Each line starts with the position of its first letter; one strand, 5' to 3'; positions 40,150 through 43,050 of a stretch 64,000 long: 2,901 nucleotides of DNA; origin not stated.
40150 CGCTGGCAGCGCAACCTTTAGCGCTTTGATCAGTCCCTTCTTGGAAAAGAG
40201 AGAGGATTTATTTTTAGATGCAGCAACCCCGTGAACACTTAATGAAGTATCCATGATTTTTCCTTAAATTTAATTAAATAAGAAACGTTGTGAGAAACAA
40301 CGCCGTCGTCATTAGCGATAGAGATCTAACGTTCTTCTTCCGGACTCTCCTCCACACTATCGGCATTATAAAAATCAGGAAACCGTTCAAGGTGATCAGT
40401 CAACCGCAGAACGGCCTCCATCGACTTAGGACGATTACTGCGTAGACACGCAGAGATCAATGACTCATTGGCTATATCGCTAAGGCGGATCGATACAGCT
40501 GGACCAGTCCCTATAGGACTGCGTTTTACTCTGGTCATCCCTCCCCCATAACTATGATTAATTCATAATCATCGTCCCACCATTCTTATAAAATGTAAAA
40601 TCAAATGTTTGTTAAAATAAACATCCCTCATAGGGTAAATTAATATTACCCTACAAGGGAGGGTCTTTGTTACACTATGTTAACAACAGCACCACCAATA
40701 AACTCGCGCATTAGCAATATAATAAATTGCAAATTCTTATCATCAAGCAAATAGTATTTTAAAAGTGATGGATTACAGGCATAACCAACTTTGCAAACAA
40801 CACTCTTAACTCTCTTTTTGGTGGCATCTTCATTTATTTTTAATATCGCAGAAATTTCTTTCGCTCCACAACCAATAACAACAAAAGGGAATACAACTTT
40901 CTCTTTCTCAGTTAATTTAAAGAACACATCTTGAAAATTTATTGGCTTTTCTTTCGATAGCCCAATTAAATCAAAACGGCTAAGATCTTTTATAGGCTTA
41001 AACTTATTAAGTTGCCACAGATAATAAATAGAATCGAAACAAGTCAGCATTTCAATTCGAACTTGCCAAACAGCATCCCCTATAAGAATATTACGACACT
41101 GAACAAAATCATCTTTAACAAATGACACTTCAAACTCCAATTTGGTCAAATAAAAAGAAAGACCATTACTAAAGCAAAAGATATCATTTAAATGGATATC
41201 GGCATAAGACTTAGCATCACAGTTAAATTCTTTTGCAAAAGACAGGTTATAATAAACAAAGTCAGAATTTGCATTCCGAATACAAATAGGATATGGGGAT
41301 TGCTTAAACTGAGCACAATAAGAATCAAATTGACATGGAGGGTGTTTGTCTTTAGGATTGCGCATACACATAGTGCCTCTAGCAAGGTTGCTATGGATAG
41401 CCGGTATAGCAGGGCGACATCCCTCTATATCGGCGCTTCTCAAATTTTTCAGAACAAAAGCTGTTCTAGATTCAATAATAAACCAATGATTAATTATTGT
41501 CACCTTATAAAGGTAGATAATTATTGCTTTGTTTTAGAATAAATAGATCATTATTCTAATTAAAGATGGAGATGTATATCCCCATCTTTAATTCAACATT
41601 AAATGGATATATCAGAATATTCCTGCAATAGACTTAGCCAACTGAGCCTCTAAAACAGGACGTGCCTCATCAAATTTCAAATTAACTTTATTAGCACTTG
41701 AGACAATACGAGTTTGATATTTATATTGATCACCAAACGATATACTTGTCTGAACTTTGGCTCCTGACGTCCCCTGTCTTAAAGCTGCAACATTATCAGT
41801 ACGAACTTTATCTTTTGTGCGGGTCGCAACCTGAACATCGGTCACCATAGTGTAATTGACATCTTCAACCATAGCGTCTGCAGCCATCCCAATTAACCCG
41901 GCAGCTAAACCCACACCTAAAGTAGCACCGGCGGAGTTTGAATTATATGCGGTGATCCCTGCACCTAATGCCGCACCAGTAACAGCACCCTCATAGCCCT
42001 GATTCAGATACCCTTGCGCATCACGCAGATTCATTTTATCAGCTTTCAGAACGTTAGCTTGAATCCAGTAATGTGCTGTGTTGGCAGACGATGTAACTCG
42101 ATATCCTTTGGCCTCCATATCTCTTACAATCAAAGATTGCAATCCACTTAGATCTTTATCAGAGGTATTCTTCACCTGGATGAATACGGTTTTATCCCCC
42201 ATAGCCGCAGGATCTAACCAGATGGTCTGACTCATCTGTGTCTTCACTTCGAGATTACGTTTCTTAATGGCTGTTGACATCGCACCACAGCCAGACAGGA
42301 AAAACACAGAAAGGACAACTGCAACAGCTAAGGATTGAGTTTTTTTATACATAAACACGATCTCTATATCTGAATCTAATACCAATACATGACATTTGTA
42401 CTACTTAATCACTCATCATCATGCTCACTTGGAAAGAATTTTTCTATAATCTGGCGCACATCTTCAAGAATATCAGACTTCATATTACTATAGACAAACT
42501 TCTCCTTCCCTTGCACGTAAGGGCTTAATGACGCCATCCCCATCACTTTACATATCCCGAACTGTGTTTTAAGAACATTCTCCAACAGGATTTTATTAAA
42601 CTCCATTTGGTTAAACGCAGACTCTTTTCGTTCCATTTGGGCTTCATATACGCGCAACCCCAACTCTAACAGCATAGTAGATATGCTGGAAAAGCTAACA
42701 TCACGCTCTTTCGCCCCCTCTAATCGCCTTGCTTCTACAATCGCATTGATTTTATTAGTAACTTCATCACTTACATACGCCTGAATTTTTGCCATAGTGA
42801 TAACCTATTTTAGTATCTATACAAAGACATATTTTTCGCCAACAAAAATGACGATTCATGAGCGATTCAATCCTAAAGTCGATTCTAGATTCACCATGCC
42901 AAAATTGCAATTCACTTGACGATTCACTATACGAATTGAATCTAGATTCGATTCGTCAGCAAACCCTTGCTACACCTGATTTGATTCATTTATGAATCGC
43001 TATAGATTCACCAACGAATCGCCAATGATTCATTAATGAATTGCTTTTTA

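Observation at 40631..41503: traJ replaced by an AT-rich LuxR/GerE-family regulator with a candidate dyad operator at P_traY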

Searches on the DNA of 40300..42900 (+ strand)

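Call 6: search_dna_similar(query=window:40300-42900:+, collection=plasmids, mode=near, max_rows=25)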
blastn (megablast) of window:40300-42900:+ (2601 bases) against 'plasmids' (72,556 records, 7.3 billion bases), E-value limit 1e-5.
Records with a match: 19; places in all: 19; records where one place covers at least 80% of the query: 0.
Best place of each record, by identity: 90-95% 1; 80-90% 17; 60-80% 1.
By first word of the organism name: Edwardsiella 18; Klebsiella 1.
By predicted mobility (MOB-suite, as given by PLSDB): conjugative 11; non-mobilizable 7; mobilizable 1.
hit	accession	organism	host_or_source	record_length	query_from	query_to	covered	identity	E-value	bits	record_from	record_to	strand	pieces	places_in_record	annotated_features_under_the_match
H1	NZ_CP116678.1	Edwardsiella tarda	Siamese crocodiles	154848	1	2595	73%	86.5%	0e+0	2077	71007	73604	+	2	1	hypothetical protein | traM: conjugal transfer relaxosome DNA-binding protein TraM | TraY domain-containing protein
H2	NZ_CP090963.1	Edwardsiella piscicida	Silurus asotus (catfish)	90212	1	2378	64%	87.6%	0e+0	1915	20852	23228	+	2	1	traT: complement resistance protein TraT | hypothetical protein | traM: conjugal transfer relaxosome DNA-binding protein TraM | TraY domain-containing protein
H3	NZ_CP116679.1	Edwardsiella tarda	Siamese crocodiles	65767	1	2378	64%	87.6%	0e+0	1915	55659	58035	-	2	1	traT: complement resistance protein TraT | hypothetical protein | traM: conjugal transfer relaxosome DNA-binding protein TraM | TraY domain-containing protein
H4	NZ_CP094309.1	Edwardsiella anguillarum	-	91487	1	2378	62%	87.6%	0e+0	1870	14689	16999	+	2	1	traT: complement resistance protein TraT | hypothetical protein | traM: conjugal transfer relaxosome DNA-binding protein TraM | TraY domain-containing protein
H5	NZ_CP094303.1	Edwardsiella anguillarum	-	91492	1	2378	62%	87.5%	0e+0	1866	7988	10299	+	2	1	traT: complement resistance protein TraT | hypothetical protein | traM: conjugal transfer relaxosome DNA-binding protein TraM | TraY domain-containing protein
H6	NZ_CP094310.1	Edwardsiella anguillarum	-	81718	1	2378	62%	87.5%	0e+0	1866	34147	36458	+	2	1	traT: complement resistance protein TraT | hypothetical protein | traM: conjugal transfer relaxosome DNA-binding protein TraM | TraY domain-containing protein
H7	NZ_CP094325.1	Edwardsiella anguillarum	-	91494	1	2378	62%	87.5%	0e+0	1866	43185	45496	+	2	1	traT: complement resistance protein TraT | hypothetical protein | traM: conjugal transfer relaxosome DNA-binding protein TraM | TraY domain-containing protein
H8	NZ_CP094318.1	Edwardsiella anguillarum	-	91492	1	2378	62%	87.4%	0e+0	1857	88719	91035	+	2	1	traT: complement resistance protein TraT | hypothetical protein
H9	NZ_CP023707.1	Edwardsiella tarda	Pseudorca crassidens,Single cell,blood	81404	1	2378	62%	87.3%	0e+0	1848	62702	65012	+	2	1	traT: complement resistance protein TraT | hypothetical protein | traM: conjugal transfer relaxosome DNA-binding protein TraM | TraY domain-containing protein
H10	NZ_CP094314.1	Edwardsiella anguillarum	-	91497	1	2378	62%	87.6%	0e+0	1866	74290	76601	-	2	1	traT: complement resistance protein TraT | hypothetical protein | traM: conjugal transfer relaxosome DNA-binding protein TraM | TraY domain-containing protein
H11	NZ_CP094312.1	Edwardsiella anguillarum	-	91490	1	2378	62%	87.6%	0e+0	1866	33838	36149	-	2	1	traT: complement resistance protein TraT | hypothetical protein | traM: conjugal transfer relaxosome DNA-binding protein TraM | TraY domain-containing protein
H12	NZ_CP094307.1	Edwardsiella anguillarum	-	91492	1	2378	62%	87.6%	0e+0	1866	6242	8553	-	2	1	traT: complement resistance protein TraT | hypothetical protein | traM: conjugal transfer relaxosome DNA-binding protein TraM | TraY domain-containing protein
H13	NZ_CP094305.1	Edwardsiella anguillarum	-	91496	1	2378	62%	87.6%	0e+0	1866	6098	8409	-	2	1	traT: complement resistance protein TraT | hypothetical protein | traM: conjugal transfer relaxosome DNA-binding protein TraM | TraY domain-containing protein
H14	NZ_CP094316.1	Edwardsiella anguillarum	-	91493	1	2378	62%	87.6%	0e+0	1866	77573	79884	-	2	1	traT: complement resistance protein TraT | hypothetical protein | traM: conjugal transfer relaxosome DNA-binding protein TraM | TraY domain-containing protein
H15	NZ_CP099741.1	Edwardsiella tarda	single cell,frog farm sediment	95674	1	2378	62%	85.5%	0e+0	1683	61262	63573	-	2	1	traT: complement resistance protein TraT | hypothetical protein | traM: conjugal transfer relaxosome DNA-binding protein TraM | TraY domain-containing protein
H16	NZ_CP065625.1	Edwardsiella hoshinae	-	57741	1067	2601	59%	87.3%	0e+0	1736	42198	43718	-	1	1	traT: complement resistance protein TraT | traM: conjugal transfer relaxosome DNA-binding protein TraM | hypothetical protein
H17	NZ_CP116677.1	Edwardsiella tarda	Siamese crocodiles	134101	1049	2601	60%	84.4%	0e+0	1524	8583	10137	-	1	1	traT: complement resistance protein TraT | traM: conjugal transfer relaxosome DNA-binding protein TraM | hypothetical protein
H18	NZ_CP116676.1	Edwardsiella tarda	Siamese crocodiles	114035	1977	2601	24%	93.1%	0e+0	915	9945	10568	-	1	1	traM: conjugal transfer relaxosome DNA-binding protein TraM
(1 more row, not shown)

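Call 7: get_annotated_region(hit=H2, flank=2500)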
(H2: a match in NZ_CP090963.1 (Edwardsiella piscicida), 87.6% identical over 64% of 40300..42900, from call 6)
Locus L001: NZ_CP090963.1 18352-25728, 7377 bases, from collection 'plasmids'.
description: Edwardsiella piscicida strain CZ12001 plasmid unnamed1, complete sequence
organism: Edwardsiella piscicida (NCBI taxid 1263550)
taxonomy: Bacteria; Pseudomonadota; Gammaproteobacteria; Enterobacterales; Hafniaceae; Edwardsiella; Edwardsiella piscicida
host: -; source: Silurus asotus (catfish); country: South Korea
typing (MOB-suite, as given by PLSDB): non-mobilizable; mating-pair formation MPF_F
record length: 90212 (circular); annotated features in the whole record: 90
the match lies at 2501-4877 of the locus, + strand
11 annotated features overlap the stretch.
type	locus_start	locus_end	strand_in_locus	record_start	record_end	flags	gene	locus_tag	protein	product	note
CDS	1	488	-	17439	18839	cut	traB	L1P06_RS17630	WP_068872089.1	F-type conjugal transfer pilus assembly protein TraB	-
CDS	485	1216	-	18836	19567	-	traK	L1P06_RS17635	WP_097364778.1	type-F conjugative transfer system secretin TraK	-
CDS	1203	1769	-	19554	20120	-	traE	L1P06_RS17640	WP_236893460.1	type IV conjugative transfer system protein TraE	-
CDS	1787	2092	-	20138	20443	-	traL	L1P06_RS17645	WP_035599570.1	type IV conjugative transfer system protein TraL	-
CDS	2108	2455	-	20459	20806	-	traA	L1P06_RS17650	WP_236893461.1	type IV conjugative transfer system pilin TraA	-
CDS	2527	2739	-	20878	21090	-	-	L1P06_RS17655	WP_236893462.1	TraY domain-containing protein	-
CDS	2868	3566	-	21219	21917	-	-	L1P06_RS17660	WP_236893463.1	hypothetical protein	-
CDS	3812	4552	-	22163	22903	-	traT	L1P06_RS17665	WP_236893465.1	complement resistance protein TraT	-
CDS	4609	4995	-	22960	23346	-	traM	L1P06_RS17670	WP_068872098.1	conjugal transfer relaxosome DNA-binding protein TraM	-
CDS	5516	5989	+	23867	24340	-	-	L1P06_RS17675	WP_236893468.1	transglycosylase SLT domain-containing protein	-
CDS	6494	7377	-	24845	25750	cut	-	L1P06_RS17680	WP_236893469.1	zincin-like metallopeptidase domain-containing protein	-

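Call 8: get_annotated_region(hit=H1, flank=2500)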
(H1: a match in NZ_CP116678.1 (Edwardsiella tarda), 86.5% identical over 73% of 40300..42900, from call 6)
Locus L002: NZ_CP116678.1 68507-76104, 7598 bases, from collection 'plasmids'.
description: Edwardsiella tarda strain SC002 plasmid pEtSC002-3
organism: Edwardsiella tarda (NCBI taxid 636)
taxonomy: Bacteria; Pseudomonadota; Gammaproteobacteria; Enterobacterales; Hafniaceae; Edwardsiella; Edwardsiella tarda
host: -; source: Siamese crocodiles; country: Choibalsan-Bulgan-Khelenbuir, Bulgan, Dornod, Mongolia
typing (MOB-suite, as given by PLSDB): non-mobilizable; replicon IncFIC; mating-pair formation MPF_F
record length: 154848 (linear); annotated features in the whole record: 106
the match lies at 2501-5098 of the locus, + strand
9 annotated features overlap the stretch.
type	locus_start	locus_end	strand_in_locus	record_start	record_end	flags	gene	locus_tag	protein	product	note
CDS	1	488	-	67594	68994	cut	traB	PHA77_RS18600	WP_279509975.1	F-type conjugal transfer pilus assembly protein TraB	-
CDS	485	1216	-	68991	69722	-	traK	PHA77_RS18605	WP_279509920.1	type-F conjugative transfer system secretin TraK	-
CDS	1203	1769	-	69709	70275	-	traE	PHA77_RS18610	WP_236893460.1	type IV conjugative transfer system protein TraE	-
CDS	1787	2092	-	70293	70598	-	traL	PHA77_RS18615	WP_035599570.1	type IV conjugative transfer system protein TraL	-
CDS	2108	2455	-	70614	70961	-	traA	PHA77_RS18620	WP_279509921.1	type IV conjugative transfer system pilin TraA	-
CDS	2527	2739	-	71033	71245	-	-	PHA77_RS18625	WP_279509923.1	TraY domain-containing protein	-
CDS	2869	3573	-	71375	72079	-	-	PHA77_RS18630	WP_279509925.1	hypothetical protein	-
CDS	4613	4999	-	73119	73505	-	traM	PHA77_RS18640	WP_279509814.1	conjugal transfer relaxosome DNA-binding protein TraM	-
CDS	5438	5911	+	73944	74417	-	-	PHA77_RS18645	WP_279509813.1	transglycosylase SLT domain-containing protein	-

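Call 9: get_annotated_region(hit=H16, flank=3000)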
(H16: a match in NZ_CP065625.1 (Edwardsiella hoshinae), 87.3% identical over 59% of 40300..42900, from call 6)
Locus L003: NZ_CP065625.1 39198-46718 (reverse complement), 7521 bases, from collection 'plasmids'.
description: Edwardsiella hoshinae strain FDAARGOS_940 plasmid unnamed, complete sequence
organism: Edwardsiella hoshinae (NCBI taxid 93378)
taxonomy: Bacteria; Pseudomonadota; Gammaproteobacteria; Enterobacterales; Hafniaceae; Edwardsiella; Edwardsiella hoshinae
host: -; source: -; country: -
typing (MOB-suite, as given by PLSDB): non-mobilizable; replicon IncFII; mating-pair formation MPF_F
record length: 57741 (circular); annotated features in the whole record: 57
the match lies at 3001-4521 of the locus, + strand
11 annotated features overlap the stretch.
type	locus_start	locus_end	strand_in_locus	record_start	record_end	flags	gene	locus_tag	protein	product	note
CDS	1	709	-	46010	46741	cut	traK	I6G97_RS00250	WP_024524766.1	type-F conjugative transfer system secretin TraK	-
CDS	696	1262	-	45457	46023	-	traE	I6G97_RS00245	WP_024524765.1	type IV conjugative transfer system protein TraE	-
CDS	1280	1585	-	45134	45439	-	traL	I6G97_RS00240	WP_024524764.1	type IV conjugative transfer system protein TraL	-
CDS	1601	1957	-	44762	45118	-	traA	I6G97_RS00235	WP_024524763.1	type IV conjugative transfer system pilin TraA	-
CDS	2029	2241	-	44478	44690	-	-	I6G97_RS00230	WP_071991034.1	TraY domain-containing protein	-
CDS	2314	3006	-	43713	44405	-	-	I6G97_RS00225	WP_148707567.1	hypothetical protein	-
CDS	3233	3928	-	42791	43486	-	traT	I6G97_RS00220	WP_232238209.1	complement resistance protein TraT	-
CDS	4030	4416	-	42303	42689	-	traM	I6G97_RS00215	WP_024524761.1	conjugal transfer relaxosome DNA-binding protein TraM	-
CDS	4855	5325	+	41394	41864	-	-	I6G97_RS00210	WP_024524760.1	transglycosylase SLT domain-containing protein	-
CDS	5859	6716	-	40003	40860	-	-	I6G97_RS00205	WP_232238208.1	zincin-like metallopeptidase domain-containing protein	-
CDS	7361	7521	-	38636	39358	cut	-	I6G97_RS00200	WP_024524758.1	plasmid SOS inhibition protein A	-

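Call 53: get_annotated_region(hit=H4, flank=300)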
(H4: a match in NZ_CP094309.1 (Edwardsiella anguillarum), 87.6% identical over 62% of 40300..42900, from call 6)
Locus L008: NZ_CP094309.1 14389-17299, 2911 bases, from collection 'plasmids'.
description: Edwardsiella anguillarum strain R18-14-1 plasmid unnamed8, complete sequence
organism: Edwardsiella anguillarum (NCBI taxid 1821960)
taxonomy: Bacteria; Pseudomonadota; Gammaproteobacteria; Enterobacterales; Hafniaceae; Edwardsiella; Edwardsiella anguillarum
host: -; source: -; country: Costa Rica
typing (MOB-suite, as given by PLSDB): conjugative; replicon IncFII; relaxase MOBP; mating-pair formation MPF_F
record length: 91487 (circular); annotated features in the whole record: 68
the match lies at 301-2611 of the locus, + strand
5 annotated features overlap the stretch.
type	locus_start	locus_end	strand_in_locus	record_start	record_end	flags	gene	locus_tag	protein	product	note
CDS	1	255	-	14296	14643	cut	traA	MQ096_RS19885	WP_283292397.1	type IV conjugative transfer system pilin TraA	-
CDS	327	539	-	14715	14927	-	-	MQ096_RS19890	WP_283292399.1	TraY domain-containing protein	-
CDS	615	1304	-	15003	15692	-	-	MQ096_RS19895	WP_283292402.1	hypothetical protein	-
CDS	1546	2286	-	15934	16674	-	traT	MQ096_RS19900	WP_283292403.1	complement resistance protein TraT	-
CDS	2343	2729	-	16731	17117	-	traM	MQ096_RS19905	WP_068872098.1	conjugal transfer relaxosome DNA-binding protein TraM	-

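Call 54: get_annotated_region(hit=H15, flank=300)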
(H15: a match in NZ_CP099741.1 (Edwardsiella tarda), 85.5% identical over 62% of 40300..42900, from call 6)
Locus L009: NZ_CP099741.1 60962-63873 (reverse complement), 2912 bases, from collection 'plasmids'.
description: Edwardsiella tarda strain GT88 plasmid unnamed2, complete sequence
organism: Edwardsiella tarda (NCBI taxid 636)
taxonomy: Bacteria; Pseudomonadota; Gammaproteobacteria; Enterobacterales; Hafniaceae; Edwardsiella; Edwardsiella tarda
host: -; source: single cell,frog farm sediment; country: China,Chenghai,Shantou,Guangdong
typing (MOB-suite, as given by PLSDB): non-mobilizable; replicon IncFIC; mating-pair formation MPF_F
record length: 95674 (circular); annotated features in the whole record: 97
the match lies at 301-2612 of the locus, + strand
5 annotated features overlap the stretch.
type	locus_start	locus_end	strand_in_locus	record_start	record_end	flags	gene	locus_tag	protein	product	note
CDS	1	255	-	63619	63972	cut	traA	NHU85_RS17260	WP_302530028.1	type IV conjugative transfer system pilin TraA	-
CDS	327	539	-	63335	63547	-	-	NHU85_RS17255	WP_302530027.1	TraY domain-containing protein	-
CDS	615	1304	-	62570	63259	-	-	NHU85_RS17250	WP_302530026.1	hypothetical protein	-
CDS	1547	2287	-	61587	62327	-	traT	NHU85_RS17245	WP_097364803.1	complement resistance protein TraT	-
CDS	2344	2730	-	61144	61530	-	traM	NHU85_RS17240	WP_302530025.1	conjugal transfer relaxosome DNA-binding protein TraM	-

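Call 55: get_annotated_region(hit=H17, flank=2500)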
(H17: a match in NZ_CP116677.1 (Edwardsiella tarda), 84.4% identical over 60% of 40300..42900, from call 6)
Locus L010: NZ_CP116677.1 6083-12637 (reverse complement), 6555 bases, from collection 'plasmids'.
description: Edwardsiella tarda strain SC002 plasmid pEtSC002-2, complete sequence
organism: Edwardsiella tarda (NCBI taxid 636)
taxonomy: Bacteria; Pseudomonadota; Gammaproteobacteria; Enterobacterales; Hafniaceae; Edwardsiella; Edwardsiella tarda
host: -; source: Siamese crocodiles; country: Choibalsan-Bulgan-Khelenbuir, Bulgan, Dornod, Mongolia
typing (MOB-suite, as given by PLSDB): mobilizable; replicon IncFII; relaxase MOBP
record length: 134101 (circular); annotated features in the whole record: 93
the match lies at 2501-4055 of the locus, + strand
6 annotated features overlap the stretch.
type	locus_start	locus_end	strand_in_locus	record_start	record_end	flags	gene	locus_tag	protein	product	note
CDS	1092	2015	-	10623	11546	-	-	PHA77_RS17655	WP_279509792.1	IS5 family transposase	-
CDS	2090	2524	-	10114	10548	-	-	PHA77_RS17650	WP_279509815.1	hypothetical protein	-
CDS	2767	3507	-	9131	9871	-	traT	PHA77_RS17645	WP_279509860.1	complement resistance protein TraT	-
CDS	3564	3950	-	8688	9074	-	traM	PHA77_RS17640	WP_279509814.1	conjugal transfer relaxosome DNA-binding protein TraM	-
CDS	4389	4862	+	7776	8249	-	-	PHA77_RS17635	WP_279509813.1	transglycosylase SLT domain-containing protein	-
CDS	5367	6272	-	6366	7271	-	-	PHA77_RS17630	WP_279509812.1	zincin-like metallopeptidase domain-containing protein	-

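Call 56: get_annotated_region(hit=H18, flank=3000)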
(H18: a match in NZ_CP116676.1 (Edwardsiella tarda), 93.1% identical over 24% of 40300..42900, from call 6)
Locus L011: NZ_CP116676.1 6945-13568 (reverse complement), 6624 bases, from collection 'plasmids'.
description: Edwardsiella tarda strain SC002 plasmid pEtSC002-1, complete sequence
organism: Edwardsiella tarda (NCBI taxid 636)
taxonomy: Bacteria; Pseudomonadota; Gammaproteobacteria; Enterobacterales; Hafniaceae; Edwardsiella; Edwardsiella tarda
host: -; source: Siamese crocodiles; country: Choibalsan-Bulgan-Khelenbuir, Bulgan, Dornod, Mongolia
typing (MOB-suite, as given by PLSDB): non-mobilizable
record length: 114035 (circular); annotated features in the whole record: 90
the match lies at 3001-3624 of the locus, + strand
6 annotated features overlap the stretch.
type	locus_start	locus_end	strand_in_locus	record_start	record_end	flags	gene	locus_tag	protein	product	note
CDS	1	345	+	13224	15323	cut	-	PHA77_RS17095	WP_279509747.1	sialidase family protein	-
CDS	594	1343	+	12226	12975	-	-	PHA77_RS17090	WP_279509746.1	patatin-like phospholipase family protein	GO:0006629 - lipid metabolic process [Evidence IEA]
CDS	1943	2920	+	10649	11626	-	-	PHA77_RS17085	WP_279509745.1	mechanosensitive ion channel domain-containing protein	GO:0055085 - transmembrane transport [Evidence IEA]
CDS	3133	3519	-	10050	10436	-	traM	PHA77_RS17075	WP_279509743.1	conjugal transfer relaxosome DNA-binding protein TraM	-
CDS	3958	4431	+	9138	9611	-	-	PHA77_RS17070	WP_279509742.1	transglycosylase SLT domain-containing protein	-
CDS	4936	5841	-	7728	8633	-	-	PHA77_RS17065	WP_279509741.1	zincin-like metallopeptidase domain-containing protein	-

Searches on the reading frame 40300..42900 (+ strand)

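Call 45: search_protein_families(library=pfam, proteins=[L001:2871-3566:-, L003:2317-3006:-], max_evalue=1)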
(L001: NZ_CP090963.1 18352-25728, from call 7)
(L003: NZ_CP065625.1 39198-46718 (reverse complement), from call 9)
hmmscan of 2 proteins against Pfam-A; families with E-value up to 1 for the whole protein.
L001:2871-3566:- (232 aa): 5 families
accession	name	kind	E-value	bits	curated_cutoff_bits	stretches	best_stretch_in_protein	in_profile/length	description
PF13188.13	PAS_8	-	0.0072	16.6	21.8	1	20-69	6-52/65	PAS domain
PF00989.32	PAS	-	0.026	14.9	22.6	1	24-109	10-94/113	PAS fold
PF08281.18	Sigma70_r4_2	-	0.066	13.3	25.7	1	164-195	23-54/54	Sigma-70, region 4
PF21547.3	TTI1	-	0.19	12.1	27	1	125-150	33-58/90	TELO2-interacting protein 1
PF04545.22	Sigma70_r4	-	0.26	11.3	24.1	1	166-195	19-48/50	Sigma-70, region 4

L003:2317-3006:- (230 aa): 3 families
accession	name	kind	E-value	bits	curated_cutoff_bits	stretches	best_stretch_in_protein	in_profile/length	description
PF08281.18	Sigma70_r4_2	-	0.0049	16.9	25.7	1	155-183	18-47/54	Sigma-70, region 4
PF00196.25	GerE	-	0.0073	16.4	23.5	1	153-200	8-55/57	Bacterial regulatory proteins, luxR family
PF23019.1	DUF7033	-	0.089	13.7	27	1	33-75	22-64/90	Family of unknown function (DUF7033)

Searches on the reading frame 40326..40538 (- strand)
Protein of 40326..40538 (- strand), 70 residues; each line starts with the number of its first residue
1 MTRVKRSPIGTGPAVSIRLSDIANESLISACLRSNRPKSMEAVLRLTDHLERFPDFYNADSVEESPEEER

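Call 4: search_protein_families(library=pfam, proteins=[window:40326-40538:-], max_evalue=1)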
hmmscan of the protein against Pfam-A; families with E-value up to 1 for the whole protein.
window:40326-40538:- (70 aa): 1 family
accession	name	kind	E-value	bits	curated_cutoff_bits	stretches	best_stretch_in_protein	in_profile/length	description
PF05509.17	TraY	-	2.5e-14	53.5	21.3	1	15-59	1-45/49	TraY domain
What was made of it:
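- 40326..40538 (-): traY, first gene of the tra operon. Pfam TraY at 2.5e-14 (call 4).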

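Call 5: search_protein_families(library=ncbifam, proteins=[window:40326-40538:-], max_evalue=1)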
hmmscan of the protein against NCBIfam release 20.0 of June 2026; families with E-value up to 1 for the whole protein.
window:40326-40538:- (70 aa): 4 families
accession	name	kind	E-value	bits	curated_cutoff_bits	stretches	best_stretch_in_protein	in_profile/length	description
NF010300.0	PRK13740.1-1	equivalog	1.2e-15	57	114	1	14-68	13-67/75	conjugal transfer relaxosome protein TraY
NF010302.0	PRK13740.1-3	equivalog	3.3e-13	49.7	147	1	10-68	9-67/75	conjugal transfer relaxosome protein TraY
NF010301.0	PRK13740.1-2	subfamily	1.2e-11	44.9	210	1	6-63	6-62/128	conjugal transfer protein TraY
NF010303.0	PRK13740.1-4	equivalog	2.5e-09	37.2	232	1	15-69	70-124/131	conjugal transfer relaxosome DNA-bindin protein TraY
